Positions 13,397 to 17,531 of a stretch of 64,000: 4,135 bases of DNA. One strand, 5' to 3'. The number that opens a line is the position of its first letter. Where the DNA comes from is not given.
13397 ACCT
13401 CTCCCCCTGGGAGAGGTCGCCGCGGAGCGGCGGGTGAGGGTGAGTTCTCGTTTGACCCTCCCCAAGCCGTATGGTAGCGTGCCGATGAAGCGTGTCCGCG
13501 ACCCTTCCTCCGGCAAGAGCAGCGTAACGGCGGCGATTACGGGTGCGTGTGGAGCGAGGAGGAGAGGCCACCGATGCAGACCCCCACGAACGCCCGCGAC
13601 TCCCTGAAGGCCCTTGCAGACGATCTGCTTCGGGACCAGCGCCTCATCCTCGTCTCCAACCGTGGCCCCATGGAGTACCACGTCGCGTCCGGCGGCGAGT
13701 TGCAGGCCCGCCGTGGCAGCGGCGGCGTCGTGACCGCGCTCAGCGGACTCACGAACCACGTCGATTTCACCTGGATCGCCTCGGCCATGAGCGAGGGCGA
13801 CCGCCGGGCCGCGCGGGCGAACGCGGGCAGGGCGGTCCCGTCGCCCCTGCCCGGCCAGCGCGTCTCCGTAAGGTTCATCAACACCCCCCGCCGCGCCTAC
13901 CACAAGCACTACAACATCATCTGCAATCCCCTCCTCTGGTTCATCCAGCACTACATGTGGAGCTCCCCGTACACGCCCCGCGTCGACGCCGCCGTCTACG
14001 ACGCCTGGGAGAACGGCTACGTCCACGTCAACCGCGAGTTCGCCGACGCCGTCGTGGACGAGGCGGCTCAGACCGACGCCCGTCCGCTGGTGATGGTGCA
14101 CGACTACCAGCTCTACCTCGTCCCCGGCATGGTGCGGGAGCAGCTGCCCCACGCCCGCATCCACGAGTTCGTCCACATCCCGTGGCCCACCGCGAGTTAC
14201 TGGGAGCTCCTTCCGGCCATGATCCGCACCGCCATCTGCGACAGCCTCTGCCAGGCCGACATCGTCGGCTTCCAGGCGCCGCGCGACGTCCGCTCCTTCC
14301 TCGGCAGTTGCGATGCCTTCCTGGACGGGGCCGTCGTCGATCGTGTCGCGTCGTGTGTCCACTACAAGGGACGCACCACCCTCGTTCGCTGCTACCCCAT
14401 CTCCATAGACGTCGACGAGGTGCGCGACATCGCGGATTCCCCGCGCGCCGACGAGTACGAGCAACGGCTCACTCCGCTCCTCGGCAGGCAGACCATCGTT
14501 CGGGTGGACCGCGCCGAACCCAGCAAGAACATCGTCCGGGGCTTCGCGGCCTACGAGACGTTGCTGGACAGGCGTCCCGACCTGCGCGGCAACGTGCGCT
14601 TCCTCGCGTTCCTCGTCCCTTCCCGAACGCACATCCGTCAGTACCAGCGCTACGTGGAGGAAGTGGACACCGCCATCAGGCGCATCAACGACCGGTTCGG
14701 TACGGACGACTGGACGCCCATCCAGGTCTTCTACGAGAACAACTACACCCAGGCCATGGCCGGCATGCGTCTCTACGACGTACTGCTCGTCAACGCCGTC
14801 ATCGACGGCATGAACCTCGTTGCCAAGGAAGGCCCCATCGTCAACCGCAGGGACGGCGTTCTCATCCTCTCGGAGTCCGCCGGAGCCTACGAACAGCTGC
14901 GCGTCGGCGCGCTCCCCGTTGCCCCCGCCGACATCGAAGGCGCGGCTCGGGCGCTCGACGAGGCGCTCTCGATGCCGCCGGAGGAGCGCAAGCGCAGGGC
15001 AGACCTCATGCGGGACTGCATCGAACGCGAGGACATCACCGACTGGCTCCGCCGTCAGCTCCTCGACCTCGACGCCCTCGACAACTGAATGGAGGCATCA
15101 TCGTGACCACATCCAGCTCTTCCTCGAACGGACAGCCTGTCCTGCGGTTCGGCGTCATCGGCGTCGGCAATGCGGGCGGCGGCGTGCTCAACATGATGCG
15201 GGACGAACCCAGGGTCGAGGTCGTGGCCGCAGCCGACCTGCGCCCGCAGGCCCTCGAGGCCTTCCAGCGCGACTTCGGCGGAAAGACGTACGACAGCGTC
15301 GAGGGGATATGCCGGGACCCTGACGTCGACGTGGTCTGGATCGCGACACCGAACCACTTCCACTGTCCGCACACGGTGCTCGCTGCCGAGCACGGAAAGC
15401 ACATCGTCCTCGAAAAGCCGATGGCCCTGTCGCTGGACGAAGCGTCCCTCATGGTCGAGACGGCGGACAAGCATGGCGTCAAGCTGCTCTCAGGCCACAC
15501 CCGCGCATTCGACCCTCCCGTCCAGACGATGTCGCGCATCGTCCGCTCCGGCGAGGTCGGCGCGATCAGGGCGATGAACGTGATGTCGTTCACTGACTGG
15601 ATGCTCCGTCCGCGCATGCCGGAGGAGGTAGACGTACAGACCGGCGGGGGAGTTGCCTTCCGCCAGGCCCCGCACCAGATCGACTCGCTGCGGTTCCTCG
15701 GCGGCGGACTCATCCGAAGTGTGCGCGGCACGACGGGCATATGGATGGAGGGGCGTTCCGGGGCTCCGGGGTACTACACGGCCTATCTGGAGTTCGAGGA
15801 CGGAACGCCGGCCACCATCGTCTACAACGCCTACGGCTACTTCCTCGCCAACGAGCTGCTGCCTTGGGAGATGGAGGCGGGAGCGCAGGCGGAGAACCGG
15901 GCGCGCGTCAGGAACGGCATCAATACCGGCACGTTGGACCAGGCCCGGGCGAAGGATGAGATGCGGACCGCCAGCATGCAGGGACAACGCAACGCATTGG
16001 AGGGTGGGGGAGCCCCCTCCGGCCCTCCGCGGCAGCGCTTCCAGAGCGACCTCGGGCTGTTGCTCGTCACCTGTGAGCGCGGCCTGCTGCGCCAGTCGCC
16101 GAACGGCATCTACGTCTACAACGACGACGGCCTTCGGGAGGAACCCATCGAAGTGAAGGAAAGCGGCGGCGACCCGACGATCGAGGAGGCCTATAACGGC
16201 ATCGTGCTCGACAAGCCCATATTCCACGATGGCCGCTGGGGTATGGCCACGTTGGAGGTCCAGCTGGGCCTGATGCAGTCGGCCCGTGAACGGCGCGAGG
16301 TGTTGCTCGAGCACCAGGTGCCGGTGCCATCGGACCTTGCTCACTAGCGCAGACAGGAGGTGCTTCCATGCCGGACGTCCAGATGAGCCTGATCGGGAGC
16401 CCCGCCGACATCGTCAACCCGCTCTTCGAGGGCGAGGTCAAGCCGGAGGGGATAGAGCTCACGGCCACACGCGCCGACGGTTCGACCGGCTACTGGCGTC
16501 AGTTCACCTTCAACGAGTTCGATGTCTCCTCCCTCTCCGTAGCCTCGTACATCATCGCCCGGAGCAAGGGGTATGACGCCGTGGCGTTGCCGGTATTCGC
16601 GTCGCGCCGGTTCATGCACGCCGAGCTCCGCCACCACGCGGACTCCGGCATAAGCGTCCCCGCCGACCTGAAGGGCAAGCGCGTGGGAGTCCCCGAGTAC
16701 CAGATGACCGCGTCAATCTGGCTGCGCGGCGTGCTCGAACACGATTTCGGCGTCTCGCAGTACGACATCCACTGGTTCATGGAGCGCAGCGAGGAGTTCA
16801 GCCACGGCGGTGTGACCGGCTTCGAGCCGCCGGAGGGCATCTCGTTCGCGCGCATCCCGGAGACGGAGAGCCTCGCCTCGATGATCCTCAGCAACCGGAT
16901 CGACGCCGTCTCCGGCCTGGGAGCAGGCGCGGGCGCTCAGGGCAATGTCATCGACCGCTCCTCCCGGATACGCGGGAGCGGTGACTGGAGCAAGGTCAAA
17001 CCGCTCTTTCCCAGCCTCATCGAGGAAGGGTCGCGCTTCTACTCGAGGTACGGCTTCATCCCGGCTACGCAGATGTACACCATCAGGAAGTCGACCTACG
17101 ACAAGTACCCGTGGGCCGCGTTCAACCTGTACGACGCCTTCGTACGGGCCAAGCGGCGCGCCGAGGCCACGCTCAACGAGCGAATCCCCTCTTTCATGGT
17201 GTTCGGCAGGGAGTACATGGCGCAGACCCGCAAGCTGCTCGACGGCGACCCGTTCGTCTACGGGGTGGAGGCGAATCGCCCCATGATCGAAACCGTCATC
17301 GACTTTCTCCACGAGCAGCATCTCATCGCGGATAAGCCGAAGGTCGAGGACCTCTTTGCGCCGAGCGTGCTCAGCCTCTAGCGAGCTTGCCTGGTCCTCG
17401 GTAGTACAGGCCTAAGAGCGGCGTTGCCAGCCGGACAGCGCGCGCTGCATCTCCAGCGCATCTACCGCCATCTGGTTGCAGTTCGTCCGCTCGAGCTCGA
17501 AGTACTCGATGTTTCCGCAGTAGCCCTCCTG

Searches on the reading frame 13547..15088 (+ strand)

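Call 69: search_protein_families(library=pfam, proteins=[window:13547-15088:+], max_evalue=0.0001)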
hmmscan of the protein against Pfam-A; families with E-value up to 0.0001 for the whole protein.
window:13547-15088:+ (513 aa): 1 family
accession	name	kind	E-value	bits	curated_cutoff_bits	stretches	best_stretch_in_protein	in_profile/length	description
PF00982.27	Glyco_transf_20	-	3.7e-111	372.6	32.5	1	32-508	2-471/473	Glycosyltransferase family 20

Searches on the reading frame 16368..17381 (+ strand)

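Call 69: search_protein_families(library=pfam, proteins=[window:16368-17381:+], max_evalue=0.0001)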
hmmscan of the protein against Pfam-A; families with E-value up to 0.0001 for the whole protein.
window:16368-17381:+ (337 aa): 1 family
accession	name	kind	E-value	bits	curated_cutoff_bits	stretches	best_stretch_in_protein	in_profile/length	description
PF12974.12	Phosphonate-bd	-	8e-05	22.6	27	0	28-131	28-133/242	ABC transporter, phosphonate, periplasmic substrate-binding protein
